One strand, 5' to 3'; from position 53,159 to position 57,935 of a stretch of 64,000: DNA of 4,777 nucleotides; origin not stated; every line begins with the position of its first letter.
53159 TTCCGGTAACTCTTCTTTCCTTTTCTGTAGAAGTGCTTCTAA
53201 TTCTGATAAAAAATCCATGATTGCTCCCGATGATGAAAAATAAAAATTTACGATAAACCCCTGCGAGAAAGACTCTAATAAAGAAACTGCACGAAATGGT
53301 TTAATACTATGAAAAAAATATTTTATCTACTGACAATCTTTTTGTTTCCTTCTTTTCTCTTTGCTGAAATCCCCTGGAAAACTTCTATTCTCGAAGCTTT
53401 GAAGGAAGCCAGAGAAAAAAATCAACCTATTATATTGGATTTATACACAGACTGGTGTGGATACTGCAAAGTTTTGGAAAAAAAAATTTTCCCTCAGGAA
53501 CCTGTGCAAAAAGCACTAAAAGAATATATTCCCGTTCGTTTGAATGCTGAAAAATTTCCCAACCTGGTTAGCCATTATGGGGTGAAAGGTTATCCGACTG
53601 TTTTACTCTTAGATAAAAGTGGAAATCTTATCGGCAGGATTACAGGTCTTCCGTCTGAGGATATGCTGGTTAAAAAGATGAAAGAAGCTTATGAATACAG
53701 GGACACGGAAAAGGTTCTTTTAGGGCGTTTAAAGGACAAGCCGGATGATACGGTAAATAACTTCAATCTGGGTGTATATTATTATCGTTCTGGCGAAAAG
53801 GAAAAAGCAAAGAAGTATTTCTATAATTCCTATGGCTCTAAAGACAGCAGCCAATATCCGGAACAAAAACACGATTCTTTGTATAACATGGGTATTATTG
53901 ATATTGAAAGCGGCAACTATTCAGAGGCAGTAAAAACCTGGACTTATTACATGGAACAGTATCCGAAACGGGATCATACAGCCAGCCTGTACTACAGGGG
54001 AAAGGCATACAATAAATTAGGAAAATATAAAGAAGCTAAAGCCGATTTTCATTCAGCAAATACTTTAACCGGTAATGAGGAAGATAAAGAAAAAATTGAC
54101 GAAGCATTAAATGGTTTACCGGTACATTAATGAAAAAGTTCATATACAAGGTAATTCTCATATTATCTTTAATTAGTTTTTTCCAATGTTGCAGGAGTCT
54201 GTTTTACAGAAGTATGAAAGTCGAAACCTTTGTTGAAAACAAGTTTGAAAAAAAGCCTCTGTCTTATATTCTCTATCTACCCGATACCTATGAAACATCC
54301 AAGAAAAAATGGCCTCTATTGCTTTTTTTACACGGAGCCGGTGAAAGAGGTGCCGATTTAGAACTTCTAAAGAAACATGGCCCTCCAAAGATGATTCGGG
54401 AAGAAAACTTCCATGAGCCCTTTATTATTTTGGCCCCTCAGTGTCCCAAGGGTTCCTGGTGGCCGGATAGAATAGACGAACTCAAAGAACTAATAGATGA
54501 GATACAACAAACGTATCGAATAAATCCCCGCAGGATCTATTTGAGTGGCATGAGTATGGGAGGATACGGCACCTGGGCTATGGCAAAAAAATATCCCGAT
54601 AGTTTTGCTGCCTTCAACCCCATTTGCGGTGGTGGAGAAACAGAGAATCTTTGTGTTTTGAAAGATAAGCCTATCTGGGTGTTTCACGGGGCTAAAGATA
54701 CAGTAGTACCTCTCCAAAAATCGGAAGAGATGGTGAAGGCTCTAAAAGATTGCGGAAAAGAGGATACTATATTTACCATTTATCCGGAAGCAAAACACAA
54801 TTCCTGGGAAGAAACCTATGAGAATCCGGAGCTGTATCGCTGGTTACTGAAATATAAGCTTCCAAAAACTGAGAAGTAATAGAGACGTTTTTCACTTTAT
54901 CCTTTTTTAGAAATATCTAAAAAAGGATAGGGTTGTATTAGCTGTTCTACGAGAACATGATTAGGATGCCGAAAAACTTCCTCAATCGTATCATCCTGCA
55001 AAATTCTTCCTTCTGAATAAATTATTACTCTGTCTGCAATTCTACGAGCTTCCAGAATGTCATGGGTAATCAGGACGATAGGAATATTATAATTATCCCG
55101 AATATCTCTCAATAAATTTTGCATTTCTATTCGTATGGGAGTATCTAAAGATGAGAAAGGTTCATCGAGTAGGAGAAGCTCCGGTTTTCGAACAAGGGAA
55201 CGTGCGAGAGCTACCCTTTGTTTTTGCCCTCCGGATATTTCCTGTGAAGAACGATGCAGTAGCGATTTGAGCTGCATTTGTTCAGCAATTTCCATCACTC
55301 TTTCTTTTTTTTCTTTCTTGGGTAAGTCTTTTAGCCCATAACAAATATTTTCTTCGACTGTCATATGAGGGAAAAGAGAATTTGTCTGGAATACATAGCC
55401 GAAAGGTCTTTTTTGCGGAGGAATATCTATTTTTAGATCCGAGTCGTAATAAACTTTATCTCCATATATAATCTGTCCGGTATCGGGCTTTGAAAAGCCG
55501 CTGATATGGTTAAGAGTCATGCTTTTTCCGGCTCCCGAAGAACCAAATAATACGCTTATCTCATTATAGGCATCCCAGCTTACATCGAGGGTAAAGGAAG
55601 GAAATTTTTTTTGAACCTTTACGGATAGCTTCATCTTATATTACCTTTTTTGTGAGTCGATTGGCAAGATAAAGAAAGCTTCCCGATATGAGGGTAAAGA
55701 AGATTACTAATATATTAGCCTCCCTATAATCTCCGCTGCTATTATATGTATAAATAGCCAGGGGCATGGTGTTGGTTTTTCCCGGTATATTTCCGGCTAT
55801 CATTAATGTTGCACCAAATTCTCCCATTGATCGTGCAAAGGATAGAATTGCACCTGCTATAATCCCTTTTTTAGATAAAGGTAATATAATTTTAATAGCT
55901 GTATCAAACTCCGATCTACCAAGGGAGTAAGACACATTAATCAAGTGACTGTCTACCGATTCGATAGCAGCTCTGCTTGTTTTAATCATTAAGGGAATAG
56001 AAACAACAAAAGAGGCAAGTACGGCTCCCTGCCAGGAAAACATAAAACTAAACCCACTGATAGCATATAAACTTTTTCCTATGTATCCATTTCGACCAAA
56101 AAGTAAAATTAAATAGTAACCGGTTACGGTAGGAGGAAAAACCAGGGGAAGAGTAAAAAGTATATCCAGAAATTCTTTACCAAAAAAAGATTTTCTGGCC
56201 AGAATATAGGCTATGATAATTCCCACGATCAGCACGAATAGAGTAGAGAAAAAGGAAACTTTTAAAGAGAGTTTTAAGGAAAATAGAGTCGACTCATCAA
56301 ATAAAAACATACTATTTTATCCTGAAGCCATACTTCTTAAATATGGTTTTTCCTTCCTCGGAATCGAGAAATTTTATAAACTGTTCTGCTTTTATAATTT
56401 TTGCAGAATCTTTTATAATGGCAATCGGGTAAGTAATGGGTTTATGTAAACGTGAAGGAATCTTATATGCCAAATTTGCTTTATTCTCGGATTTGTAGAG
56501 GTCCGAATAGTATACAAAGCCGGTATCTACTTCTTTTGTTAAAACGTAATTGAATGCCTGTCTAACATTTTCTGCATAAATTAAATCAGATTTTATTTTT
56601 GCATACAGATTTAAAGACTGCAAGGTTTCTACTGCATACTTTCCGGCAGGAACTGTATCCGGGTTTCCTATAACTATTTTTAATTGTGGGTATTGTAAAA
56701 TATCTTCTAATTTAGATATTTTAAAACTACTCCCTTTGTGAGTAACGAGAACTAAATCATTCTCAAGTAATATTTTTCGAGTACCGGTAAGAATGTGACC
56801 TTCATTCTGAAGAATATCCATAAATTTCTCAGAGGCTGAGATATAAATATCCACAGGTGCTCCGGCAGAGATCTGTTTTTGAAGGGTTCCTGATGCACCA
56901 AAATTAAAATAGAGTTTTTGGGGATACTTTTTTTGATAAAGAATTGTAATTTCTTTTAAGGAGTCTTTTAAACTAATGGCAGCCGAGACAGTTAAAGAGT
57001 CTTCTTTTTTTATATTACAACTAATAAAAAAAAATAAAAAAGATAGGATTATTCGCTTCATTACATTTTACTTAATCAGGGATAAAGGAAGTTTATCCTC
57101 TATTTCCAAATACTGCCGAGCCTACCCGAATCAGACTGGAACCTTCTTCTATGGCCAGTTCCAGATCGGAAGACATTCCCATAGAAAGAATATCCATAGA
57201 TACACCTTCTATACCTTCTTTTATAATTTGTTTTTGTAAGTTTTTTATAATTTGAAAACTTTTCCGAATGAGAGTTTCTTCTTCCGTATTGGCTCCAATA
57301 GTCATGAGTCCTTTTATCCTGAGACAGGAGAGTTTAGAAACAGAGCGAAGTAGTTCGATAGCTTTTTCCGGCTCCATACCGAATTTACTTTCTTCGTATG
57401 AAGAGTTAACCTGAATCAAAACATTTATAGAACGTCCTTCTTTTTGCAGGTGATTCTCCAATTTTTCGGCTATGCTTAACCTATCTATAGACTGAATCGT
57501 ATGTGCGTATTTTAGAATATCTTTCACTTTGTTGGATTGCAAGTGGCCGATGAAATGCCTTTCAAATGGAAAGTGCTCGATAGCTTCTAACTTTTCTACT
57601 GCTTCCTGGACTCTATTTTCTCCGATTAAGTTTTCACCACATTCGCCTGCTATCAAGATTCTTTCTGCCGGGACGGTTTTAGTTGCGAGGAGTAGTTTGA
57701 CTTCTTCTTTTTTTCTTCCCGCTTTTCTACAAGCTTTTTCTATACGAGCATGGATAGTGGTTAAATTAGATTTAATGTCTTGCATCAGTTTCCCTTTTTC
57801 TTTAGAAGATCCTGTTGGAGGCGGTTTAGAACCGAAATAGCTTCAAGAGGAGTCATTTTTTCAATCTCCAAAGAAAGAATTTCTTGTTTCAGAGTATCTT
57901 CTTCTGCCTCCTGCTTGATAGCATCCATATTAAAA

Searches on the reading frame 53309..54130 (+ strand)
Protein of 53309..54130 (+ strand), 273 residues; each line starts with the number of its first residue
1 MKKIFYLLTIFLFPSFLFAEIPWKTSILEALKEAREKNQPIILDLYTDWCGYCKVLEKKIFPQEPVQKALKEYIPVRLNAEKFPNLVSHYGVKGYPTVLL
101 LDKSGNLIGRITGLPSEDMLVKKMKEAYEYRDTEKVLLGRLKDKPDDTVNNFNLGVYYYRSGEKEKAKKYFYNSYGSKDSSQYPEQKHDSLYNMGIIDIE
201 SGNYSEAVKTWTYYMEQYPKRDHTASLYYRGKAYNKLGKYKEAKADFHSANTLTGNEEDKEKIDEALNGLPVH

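Call 36: search_protein_families(library=pfam, proteins=[window:53309-54130:+], max_evalue=0.00001)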
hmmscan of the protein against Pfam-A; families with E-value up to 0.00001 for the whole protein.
window:53309-54130:+ (273 aa): 8 families
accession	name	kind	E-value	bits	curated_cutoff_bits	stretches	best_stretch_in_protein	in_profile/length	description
PF13899.12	Thioredoxin_7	-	5.6e-13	49.3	27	1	23-102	2-82/83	Thioredoxin-like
PF13098.12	Thioredoxin_2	-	1.3e-12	48.4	27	1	34-121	1-101/104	Thioredoxin-like domain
PF07719.23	TPR_2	-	1.2e-11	44.2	27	0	226-250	3-27/34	Tetratricopeptide repeat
PF00085.26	Thioredoxin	-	1.3e-11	44.8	23.5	1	36-126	16-103/103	Thioredoxin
PF13174.12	TPR_6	-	5.2e-10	39.7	26.3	0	226-248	2-24/33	Tetratricopeptide repeat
PF03190.21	Thioredox_DsbH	-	3.2e-09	37.4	27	1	21-90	20-90/163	Protein of unknown function, DUF255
PF00515.34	TPR_1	-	7e-08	32.4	27.8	0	226-250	3-27/34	Tetratricopeptide repeat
PF13181.12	TPR_8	-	1.4e-06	28.4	25.7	0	228-247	5-24/34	Tetratricopeptide repeat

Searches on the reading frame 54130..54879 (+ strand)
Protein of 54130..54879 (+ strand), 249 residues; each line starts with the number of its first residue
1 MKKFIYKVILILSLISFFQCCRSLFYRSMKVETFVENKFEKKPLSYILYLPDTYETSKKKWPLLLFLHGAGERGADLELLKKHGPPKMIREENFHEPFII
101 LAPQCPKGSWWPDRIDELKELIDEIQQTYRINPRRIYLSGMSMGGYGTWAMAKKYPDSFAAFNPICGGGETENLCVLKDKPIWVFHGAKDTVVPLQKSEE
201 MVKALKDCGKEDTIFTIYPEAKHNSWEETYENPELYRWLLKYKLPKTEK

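Call 36: search_protein_families(library=pfam, proteins=[window:54130-54879:+], max_evalue=0.00001)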
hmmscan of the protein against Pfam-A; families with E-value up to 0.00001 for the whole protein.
window:54130-54879:+ (249 aa): 7 families
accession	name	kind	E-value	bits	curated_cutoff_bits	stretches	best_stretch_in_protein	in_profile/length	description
PF00326.27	Peptidase_S9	-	7.6e-14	52.1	22.6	1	178-241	143-204/213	Prolyl oligopeptidase family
PF02230.22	Abhydrolase_2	-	3.1e-11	44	23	1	114-229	86-205/217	Phospholipase/Carboxylesterase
PF12146.15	Hydrolase_4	-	3.8e-11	43.2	27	0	180-228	192-237/239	Serine aminopeptidase, S33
PF00756.26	Esterase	-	1.7e-10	41.6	22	1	46-213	10-195/251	Putative esterase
PF01738.24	DLH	-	2.6e-07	30.9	21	1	117-224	80-187/217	Dienelactone hydrolase family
PF20434.5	BD-FAE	-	1e-06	28.9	26.8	0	178-205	188-215/215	BD-FAE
PF00561.26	Abhydrolase_1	-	4.8e-06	26.8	25.8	0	114-162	51-97/245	alpha/beta hydrolase fold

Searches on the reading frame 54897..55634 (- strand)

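Call 36: search_protein_families(library=pfam, proteins=[window:54897-55634:-], max_evalue=0.00001)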
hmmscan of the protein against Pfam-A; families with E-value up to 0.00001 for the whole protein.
window:54897-55634:- (245 aa): 1 family
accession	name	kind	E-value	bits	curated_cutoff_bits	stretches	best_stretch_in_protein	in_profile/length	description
PF00005.33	ABC_tran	-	2e-32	113.1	25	1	23-160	10-136/137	ABC transporter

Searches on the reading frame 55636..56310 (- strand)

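Call 36: search_protein_families(library=pfam, proteins=[window:55636-56310:-], max_evalue=0.00001)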
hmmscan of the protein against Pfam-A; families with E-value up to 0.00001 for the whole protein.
window:55636-56310:- (224 aa): 1 family
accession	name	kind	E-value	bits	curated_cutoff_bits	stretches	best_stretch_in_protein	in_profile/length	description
PF00528.27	BPD_transp_1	-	7.8e-19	68.5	26.4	1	30-219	1-174/184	Binding-protein-dependent transport system inner membrane component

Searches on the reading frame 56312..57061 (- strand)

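Call 36: search_protein_families(library=pfam, proteins=[window:56312-57061:-], max_evalue=0.00001)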
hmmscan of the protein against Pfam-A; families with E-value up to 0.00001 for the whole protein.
window:56312-57061:- (249 aa): 2 families
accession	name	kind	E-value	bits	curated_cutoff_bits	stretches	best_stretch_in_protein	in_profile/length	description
PF13531.11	SBP_bac_11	-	2.3e-58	198.1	25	1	23-247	1-227/227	Bacterial extracellular solute-binding protein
PF01547.30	SBP_bac_1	-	9.7e-13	49.2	26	1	34-238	9-306/307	Bacterial extracellular solute-binding protein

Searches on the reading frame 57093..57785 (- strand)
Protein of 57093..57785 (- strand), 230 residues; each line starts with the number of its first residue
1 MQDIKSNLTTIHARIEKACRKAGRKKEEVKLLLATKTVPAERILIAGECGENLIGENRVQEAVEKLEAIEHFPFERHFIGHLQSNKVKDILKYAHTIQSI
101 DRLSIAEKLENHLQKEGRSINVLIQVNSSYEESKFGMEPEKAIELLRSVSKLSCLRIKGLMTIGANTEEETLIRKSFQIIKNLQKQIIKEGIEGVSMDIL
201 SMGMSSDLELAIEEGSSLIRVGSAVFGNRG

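Call 36: search_protein_families(library=pfam, proteins=[window:57093-57785:-], max_evalue=0.00001)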
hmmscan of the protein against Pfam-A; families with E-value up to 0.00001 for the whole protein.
window:57093-57785:- (230 aa): 1 family
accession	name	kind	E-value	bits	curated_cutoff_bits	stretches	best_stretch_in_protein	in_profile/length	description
PF01168.26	Ala_racemase_N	-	6e-20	72.3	24.1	1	8-228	3-218/220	Alanine racemase, N-terminal domain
